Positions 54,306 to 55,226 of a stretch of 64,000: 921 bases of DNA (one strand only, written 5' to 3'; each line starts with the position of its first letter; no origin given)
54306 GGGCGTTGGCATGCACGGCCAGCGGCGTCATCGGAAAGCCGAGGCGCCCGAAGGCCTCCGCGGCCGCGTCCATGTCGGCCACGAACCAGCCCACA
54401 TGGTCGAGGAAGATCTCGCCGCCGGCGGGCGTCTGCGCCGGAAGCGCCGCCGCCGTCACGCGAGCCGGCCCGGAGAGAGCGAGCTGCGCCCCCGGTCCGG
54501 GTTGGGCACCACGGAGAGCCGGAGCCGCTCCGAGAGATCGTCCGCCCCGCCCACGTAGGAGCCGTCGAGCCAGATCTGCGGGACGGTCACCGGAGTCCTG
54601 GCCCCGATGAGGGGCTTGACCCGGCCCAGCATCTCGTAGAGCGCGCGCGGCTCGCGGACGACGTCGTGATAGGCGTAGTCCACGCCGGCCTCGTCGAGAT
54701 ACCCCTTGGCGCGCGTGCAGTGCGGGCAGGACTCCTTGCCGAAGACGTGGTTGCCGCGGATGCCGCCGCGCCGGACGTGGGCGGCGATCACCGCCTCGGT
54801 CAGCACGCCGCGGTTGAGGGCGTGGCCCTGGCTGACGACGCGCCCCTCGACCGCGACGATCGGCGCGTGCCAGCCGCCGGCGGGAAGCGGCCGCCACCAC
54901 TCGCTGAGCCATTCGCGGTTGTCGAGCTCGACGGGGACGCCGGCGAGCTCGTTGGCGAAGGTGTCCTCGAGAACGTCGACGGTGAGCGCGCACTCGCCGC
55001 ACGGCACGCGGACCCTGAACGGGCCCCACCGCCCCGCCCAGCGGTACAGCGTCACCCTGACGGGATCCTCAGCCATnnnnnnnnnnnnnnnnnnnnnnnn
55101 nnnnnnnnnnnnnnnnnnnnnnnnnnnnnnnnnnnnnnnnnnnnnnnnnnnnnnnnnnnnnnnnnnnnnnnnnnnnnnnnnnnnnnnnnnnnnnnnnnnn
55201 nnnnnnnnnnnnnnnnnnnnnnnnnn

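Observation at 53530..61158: Seven-gene translationally coupled operon (DedA, FAD disulfide oxidoreductase, aryl-CoA ligase, amidase, methylisocitrate-lyase-like, glutaredoxin-domain, VOC) with no obvious known pathway.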

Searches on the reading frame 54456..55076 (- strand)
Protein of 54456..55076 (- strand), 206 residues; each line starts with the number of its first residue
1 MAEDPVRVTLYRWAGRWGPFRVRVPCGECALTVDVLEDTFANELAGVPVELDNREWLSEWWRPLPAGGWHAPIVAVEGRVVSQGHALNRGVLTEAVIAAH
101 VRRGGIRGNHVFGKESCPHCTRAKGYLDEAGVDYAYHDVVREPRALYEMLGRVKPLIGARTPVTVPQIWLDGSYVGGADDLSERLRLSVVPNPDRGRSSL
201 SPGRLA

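Call 4: search_protein_families(library=pfam, proteins=[window:54456-55076:-], max_evalue=0.01)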
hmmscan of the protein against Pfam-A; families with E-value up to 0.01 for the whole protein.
window:54456-55076:- (206 aa): 2 families
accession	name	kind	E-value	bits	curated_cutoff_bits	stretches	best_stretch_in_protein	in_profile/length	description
PF00462.30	Glutaredoxin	-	6.4e-13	49.1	22.9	1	111-175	3-60/60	Glutaredoxin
PF13409.12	GST_N_2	-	0.00019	22.4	25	1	117-183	2-65/70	Glutathione S-transferase, N-terminal domain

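Call 5: search_protein_families(library=ncbifam, proteins=[window:54456-55076:-], max_evalue=0.01)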
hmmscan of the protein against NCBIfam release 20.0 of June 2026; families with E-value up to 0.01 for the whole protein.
window:54456-55076:- (206 aa): 14 families
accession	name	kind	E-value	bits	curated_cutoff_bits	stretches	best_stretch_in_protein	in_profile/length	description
TIGR02181.1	GRX_bact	equivalog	1.9e-14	53.7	90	1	111-183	3-69/80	glutaredoxin 3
TIGR02190.1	GlrX-dom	hypoth_equivalog_domain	4.5e-11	42.5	99.3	1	111-185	12-78/79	glutaredoxin-family domain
NF007923.0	PRK10638.1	equivalog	1.1e-10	41.4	129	1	111-182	6-70/83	glutaredoxin 3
NF008401.0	PRK11200.1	equivalog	4.1e-08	33.3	84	1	111-183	5-77/87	GrxA family glutaredoxin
NF041114.2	gluta_UXX_star_1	equivalog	4.1e-08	33.3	72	1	111-153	3-45/70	UXX-star selenoprotein family 1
TIGR02180.1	GRX_euk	equivalog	5.6e-08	32.9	87.25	1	111-183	3-73/84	glutaredoxin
NF041212.1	Uxx_star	subfamily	1e-07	32.1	66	1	111-151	3-43/70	Uxx-star family glutaredoxin-like (seleno)protein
TIGR02196.1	GlrX_YruB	hypoth_equivalog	1.7e-07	31.7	88.55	1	111-154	4-47/74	glutaredoxin-like protein, YruB-family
TIGR02200.1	GlrX_actino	hypoth_equivalog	2.2e-06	28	89.5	1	111-145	4-38/77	mycoredoxin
TIGR02183.1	GRXA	equivalog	2.6e-05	24.3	106.5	1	111-183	4-76/86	GrxA family glutaredoxin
TIGR02189.1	GlrX-like_plant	paralog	0.00031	20.7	93.8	1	111-181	12-78/99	glutaredoxin-like family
NF047338.1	gluta_UXX_star_3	exception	0.00036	20.5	97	1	112-150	4-42/70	UXX-star (seleno)protein family 3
TIGR00365.1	TIGR00365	equivalog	0.0004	20.4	117.1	1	116-183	26-86/99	Grx4 family monothiol glutaredoxin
NF008086.0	PRK10824.1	equivalog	0.00063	19.6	205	1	116-182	29-88/115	Grx4 family monothiol glutaredoxin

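Call 7: find_encoding_contigs(protein=window:54456-55076:-, flank=10000, max_places=6)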
Protein window:54456-55076:- (206 aa): no gene with exactly this product is on record in the collection.

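Call 8: find_homologous_proteins(query=window:54456-55076:-, max_evalue=0.001)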
Query window:54456-55076:- (206 aa): 2066 proteins with E <= 0.001 among 2581 candidates; the best 120 are listed.
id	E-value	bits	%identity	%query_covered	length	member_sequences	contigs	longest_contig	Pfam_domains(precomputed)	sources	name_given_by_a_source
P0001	4.8e-131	453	98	97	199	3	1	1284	PF00462.31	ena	-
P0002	3.0e-121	421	86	100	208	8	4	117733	PF00462.31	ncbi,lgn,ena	-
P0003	2.6e-119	414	86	99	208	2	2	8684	PF00462.31,PF13409.13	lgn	-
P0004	3.5e-119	414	85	100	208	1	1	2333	PF00462.31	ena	-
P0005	3.5e-115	401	83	100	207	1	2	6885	PF00462.31,PF13409.13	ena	-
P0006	6.6e-115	400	81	97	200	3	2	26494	PF00462.31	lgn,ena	-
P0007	5.8e-114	397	82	100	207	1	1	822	PF00462.31,PF13409.13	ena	-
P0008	6.6e-114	397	83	99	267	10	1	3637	PF00462.31,PF13409.13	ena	-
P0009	1.5e-113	396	82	99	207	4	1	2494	PF00462.31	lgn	-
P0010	1.9e-113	395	80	99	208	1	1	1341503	PF00462.31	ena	-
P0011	2.0e-113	395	80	99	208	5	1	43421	PF00462.31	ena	-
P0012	2.1e-113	395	80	99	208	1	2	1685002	PF00462.31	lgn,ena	-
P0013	2.9e-113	395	77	100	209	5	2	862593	PF00462.31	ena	-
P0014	8.2e-113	393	78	100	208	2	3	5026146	PF00462.31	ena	-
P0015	8.4e-113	393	79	100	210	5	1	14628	PF00462.31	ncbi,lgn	-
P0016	5.9e-112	390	79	99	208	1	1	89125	PF00462.31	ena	-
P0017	1.7e-111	389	78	100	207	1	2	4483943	PF00462.31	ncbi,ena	-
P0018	4.6e-111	387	79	99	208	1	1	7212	PF00462.31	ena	-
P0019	9.2e-110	383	78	98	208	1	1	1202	PF00462.31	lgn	-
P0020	1.3e-109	383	77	100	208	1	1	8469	PF00462.31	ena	-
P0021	6.7e-109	380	78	99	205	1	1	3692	PF00462.31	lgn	-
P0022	4.2e-108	378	75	99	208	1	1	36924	PF00462.31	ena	-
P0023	5.8e-108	377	80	100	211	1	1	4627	PF00462.31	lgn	-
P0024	6.8e-108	377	75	99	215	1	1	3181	PF00462.31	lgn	-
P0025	8.1e-108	377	75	97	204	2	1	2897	PF00462.31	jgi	-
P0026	1.2e-107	376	77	99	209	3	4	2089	PF00462.31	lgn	-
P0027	1.6e-107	376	76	97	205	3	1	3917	PF00462.31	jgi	jgi:glutaredoxin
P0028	3.6e-107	375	75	99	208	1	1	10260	PF00462.31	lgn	-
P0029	6.4e-107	374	75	98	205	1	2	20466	PF00462.31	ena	-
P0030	1.1e-106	373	77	98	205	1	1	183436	PF00462.31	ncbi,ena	-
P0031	1.4e-106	373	73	99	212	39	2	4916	PF00462.31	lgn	-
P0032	1.6e-106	373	77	98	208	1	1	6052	PF00462.31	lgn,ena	-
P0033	1.8e-106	372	73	100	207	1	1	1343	PF00462.31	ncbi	-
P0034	2.2e-106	372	73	98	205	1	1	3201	PF00462.31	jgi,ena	jgi:glutaredoxin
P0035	2.7e-106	372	76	99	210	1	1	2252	PF00462.31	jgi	jgi:glutaredoxin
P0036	3.1e-106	372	76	96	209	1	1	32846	PF00462.31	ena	-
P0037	3.3e-106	372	75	98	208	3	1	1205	PF00462.31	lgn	-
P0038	5.1e-106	371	75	99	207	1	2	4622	PF00462.31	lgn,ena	-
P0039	5.8e-106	371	74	96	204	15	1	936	PF00462.31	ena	-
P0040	6.0e-106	371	76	98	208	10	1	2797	PF00462.31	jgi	-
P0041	9.4e-106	370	74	100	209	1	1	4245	PF00462.31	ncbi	ncbi:MAG: glutaredoxin [Pseudomonadota bacterium]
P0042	1.0e-105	370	75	100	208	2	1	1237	PF00462.31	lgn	-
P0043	2.1e-105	369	73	99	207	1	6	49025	PF00462.31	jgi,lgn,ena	-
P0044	2.7e-105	369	73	98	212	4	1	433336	PF00462.31,PF13409.13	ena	-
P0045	3.1e-105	368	76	95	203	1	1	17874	PF00462.31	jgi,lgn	-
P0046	3.2e-105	368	74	99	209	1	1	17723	PF00462.31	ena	-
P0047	3.4e-105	368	76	100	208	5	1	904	PF00462.31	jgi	jgi:glutaredoxin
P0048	3.5e-105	368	74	99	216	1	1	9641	PF00462.31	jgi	-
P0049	4.5e-105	368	72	99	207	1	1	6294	PF00462.31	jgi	jgi:glutaredoxin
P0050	5.2e-105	368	76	98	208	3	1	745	PF00462.31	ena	-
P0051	6.6e-105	367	77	99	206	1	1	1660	PF00462.31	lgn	-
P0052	7.0e-105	367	77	99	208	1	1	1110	PF00462.31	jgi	jgi:glutaredoxin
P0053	8.7e-105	367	75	99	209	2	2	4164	PF00462.31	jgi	jgi:glutaredoxin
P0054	9.9e-105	367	76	100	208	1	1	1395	PF00462.31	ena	-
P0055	1.1e-104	367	75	100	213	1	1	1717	PF00462.31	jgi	jgi:glutaredoxin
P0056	1.1e-104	367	74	98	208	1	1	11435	PF00462.31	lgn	-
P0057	1.1e-104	367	74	95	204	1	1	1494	PF00462.31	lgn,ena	-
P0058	1.1e-104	367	73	98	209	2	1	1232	PF00462.31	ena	-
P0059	1.3e-104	366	72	98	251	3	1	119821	PF00462.31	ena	-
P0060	1.4e-104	366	77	98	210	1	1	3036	PF00462.31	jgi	-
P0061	1.4e-104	366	73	98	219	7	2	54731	PF00462.31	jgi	-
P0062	1.4e-104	366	75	99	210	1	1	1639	PF00462.31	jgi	jgi:glutaredoxin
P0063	2.2e-104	366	74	99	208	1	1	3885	PF00462.31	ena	-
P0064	2.5e-104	365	73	98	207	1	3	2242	PF00462.31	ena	-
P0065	2.9e-104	365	72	98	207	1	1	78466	PF00462.31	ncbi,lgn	ncbi:MAG: glutaredoxin [Pseudomonadota bacterium]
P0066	2.9e-104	365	74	100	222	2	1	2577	PF00462.31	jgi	jgi:glutaredoxin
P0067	3.0e-104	365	71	100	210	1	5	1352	PF00462.31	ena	-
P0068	3.2e-104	365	78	97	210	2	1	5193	PF00462.31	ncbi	-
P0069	4.1e-104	365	73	99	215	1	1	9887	PF00462.31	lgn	-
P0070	4.3e-104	365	73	100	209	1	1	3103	PF00462.31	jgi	jgi:glutaredoxin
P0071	5.0e-104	364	69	100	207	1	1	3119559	PF00462.31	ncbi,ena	-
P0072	6.0e-104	364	72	100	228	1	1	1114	PF00462.31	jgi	-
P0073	6.7e-104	364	75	99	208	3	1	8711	PF00462.31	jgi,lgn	-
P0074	7.3e-104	364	75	99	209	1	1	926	PF00462.31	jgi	jgi:glutaredoxin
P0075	7.4e-104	364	74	98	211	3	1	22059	PF00462.31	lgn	-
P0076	7.6e-104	364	73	99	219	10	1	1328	PF00462.31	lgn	-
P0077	7.7e-104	364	74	96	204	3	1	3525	PF00462.31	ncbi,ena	-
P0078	7.8e-104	364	73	98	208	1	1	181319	PF00462.31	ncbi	ncbi:MAG: glutaredoxin domain-containing protein [Pseudomonadota bacterium]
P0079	8.2e-104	364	72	99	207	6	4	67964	PF00462.31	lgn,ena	-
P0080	8.2e-104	364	77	98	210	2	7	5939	PF00462.31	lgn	-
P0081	9.9e-104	363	75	100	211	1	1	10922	PF00462.31,PF13409.13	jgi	-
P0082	1.0e-103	363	75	98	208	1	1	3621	PF00462.31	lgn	-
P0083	1.1e-103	363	74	100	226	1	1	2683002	PF00462.31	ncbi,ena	-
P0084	1.1e-103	363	74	98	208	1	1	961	PF00462.31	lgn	-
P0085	1.3e-103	363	74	98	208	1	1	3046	PF00462.31,PF13409.13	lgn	-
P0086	1.3e-103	363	73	98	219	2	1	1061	PF00462.31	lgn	-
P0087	1.6e-103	363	73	100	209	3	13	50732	PF00462.31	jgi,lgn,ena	jgi:glutaredoxin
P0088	1.6e-103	363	74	98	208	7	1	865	PF00462.31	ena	-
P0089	2.0e-103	363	71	98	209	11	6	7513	PF00462.31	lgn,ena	-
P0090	2.3e-103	362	72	98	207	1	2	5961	PF00462.31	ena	-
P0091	2.4e-103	362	74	100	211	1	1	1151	PF00462.31,PF13409.13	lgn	-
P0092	2.5e-103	362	71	98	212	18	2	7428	PF00462.31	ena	-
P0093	2.8e-103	362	74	99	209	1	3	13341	PF00462.31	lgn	-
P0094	3.0e-103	362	71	98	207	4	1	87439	PF00462.31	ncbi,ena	-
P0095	3.3e-103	362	72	98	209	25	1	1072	PF00462.31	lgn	-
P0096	3.3e-103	362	71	98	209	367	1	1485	PF00462.31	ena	-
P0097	3.3e-103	362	72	98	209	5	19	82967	PF00462.31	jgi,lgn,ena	-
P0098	3.4e-103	362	72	99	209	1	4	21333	PF00462.31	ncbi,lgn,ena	-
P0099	3.8e-103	362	70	98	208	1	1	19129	PF00462.31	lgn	-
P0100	4.5e-103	361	74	97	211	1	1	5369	PF00462.31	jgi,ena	jgi:glutaredoxin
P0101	4.8e-103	361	73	98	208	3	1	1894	PF00462.31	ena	-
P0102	5.3e-103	361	74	96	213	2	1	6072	PF00462.31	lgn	-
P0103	5.4e-103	361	72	100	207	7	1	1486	PF00462.31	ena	-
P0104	5.4e-103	361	71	98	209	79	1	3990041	PF00462.31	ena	-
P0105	5.9e-103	361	71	98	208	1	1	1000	PF00462.31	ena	-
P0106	5.9e-103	361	72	100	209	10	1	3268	PF00462.31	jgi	jgi:glutaredoxin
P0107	7.4e-103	361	72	98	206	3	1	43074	PF00462.31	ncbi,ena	-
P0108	7.8e-103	361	74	99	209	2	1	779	PF00462.31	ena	-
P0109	1.0e-102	360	70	98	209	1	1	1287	PF00462.31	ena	-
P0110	1.1e-102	360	72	100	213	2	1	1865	PF00462.31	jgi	jgi:glutaredoxin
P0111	1.2e-102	360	72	98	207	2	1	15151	PF00462.31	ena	-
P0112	1.3e-102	360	72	100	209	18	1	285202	PF00462.31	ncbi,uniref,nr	ncbi:glutaredoxin [Pelagibius sp. Alg239-R121]|uniref:glutaredoxin n=1 Tax=Pelagibius sp. Alg239-R12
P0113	1.4e-102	360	70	98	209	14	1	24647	PF00462.31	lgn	-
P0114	1.4e-102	360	71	99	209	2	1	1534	PF00462.31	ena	-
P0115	1.5e-102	360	73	99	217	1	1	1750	PF00462.31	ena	-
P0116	1.5e-102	360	73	100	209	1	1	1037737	PF00462.31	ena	-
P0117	1.6e-102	360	74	97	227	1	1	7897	PF00462.31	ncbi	-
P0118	1.7e-102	359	72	96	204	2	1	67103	PF00462.31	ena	-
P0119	1.8e-102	359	74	95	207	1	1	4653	PF00462.31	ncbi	-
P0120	1.8e-102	359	71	97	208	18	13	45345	PF00462.31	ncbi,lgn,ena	-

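Call 9: find_encoding_contigs(protein=P0002, flank=10000, max_places=2)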
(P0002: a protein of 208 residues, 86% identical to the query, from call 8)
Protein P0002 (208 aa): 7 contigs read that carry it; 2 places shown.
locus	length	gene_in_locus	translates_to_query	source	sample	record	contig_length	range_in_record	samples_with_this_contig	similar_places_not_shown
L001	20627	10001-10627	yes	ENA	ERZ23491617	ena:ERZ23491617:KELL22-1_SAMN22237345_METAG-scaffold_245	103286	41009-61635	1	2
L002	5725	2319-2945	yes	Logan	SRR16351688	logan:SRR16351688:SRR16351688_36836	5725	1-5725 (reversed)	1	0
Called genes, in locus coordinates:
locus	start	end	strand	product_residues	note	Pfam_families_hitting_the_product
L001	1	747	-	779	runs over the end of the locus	PF01315:Ald_Xan_dh_C, PF02738:MoCoBD_1, PF20256:MoCoBD_2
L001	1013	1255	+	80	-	PF22513:FitA-like_RHH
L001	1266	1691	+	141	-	PF01850:PIN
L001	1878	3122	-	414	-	PF07690:MFS_1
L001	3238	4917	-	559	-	PF01268:FTHFS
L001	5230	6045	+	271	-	PF09335:VTT_dom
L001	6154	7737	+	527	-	PF00501:AMP-binding, PF13193:AMP-binding_C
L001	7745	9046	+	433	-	PF01425:Amidase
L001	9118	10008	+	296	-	PF13714:PEP_mutase, PF00463:ICL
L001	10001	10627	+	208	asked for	PF00462:Glutaredoxin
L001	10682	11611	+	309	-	PF00903:Glyoxalase (faint), PF13468:Glyoxalase_3, PF13669:Glyoxalase_4 (weak)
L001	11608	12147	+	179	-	PF04752:ChaC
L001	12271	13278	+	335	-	PF08240:ADH_N, PF00107:ADH_zinc_N, PF13602:ADH_zinc_N_2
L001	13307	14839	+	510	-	PF00501:AMP-binding, PF13193:AMP-binding_C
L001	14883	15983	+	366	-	PF00296:Bac_luciferase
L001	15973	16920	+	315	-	PF00892:EamA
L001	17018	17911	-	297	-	PF13505:OMP_b-brl (weak)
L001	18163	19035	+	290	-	-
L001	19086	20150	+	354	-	PF03702:AnmK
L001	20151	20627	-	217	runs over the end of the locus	PF02129:Peptidase_S15, PF20408:Abhydrolase_11 (weak), PF12146:Hydrolase_4, PF12697:Abhydrolase_6 (faint), PF00561:Abhydrolase_1, PF01738:DLH (weak), PF00326:Peptidase_S9 (faint)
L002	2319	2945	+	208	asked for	PF00462:Glutaredoxin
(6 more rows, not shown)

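Call 10: find_encoding_contigs(protein=P0112, flank=10000, max_places=2)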
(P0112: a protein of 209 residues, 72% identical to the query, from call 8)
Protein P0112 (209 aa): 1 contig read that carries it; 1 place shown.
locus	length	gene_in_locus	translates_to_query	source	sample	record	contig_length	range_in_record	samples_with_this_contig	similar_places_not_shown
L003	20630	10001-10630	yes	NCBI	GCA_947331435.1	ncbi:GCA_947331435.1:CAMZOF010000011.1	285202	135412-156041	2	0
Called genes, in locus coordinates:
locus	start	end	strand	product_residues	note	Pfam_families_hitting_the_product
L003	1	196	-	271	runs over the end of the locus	PF00795:CN_hydrolase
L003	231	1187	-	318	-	PF00248:Aldo_ket_red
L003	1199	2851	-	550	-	PF01970:TctA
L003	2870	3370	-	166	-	PF07331:TctB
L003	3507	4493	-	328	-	PF03401:TctC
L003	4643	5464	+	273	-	PF03447:NAD_binding_3, PF01958:Asp_DH_C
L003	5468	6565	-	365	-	PF00376:MerR, PF13411:MerR_1, PF11954:DUF3471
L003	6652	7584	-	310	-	PF00126:HTH_1, PF03466:LysR_substrate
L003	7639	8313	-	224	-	PF06267:DUF1028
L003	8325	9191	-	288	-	PF05721:PhyH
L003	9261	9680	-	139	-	PF01042:Ribonuc_L-PSP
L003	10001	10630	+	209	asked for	PF00462:Glutaredoxin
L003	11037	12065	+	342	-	PF00356:LacI, PF01381:HTH_3 (faint), PF00532:Peripla_BP_1, PF13407:Peripla_BP_4, PF13377:Peripla_BP_3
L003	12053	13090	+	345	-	PF00528:BPD_transp_1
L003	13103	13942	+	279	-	PF00528:BPD_transp_1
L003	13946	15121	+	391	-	PF00005:ABC_tran, PF13304:AAA_21 (faint)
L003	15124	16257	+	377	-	PF00005:ABC_tran, PF17912:OB_MalK (faint), PF08402:TOBE_2 (weak)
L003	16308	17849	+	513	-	PF01547:SBP_bac_1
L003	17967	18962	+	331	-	PF02733:Dak1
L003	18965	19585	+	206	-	PF02734:Dak2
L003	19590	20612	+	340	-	PF00676:E1_dh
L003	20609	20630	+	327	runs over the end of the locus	PF02779:Transket_pyr, PF02780:Transketolase_C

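Call 11: find_encoding_contigs(protein=P0071, flank=10000, max_places=2)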
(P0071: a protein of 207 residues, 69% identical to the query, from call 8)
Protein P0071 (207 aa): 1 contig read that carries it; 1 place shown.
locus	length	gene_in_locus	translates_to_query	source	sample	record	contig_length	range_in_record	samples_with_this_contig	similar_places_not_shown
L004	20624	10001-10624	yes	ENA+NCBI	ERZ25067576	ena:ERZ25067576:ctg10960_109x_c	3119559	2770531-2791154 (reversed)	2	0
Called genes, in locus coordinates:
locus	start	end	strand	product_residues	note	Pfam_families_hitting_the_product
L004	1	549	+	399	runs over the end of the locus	PF08007:JmjC_2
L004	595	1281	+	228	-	PF01557:FAA_hydrolase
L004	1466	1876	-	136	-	PF11150:DUF2927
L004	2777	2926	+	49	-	-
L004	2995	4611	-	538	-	PF01019:G_glu_transpept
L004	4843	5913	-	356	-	-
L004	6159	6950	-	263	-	PF00596:Aldolase_II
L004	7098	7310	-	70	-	-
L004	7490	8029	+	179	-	PF06253:MTTB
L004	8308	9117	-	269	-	PF01066:CDP-OH_P_transf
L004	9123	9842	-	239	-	PF02666:PS_Dcarbxylase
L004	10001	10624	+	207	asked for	PF00462:Glutaredoxin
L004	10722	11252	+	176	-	-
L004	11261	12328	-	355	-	PF17936:Big_6 (faint), PF19077:Big_13 (faint), PF01476:LysM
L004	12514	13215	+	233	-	PF01292:Ni_hydr_CYTB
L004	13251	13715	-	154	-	PF01322:Cytochrom_C_2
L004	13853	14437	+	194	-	PF18306:LDcluster4, PF03641:Lysine_decarbox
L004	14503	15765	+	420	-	PF00180:Iso_dh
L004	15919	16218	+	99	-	PF00830:Ribosomal_L28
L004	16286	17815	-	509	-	PF02541:Ppx-GppA, PF21697:Ppx_C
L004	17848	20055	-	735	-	PF13089:PP_kinase_N, PF13091:PLDc_2 (faint), PF02503:PP_kinase, PF17941:PP_kinase_C_1, PF13090:PP_kinase_C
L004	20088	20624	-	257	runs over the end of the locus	PF00106:adh_short, PF13561:adh_short_C2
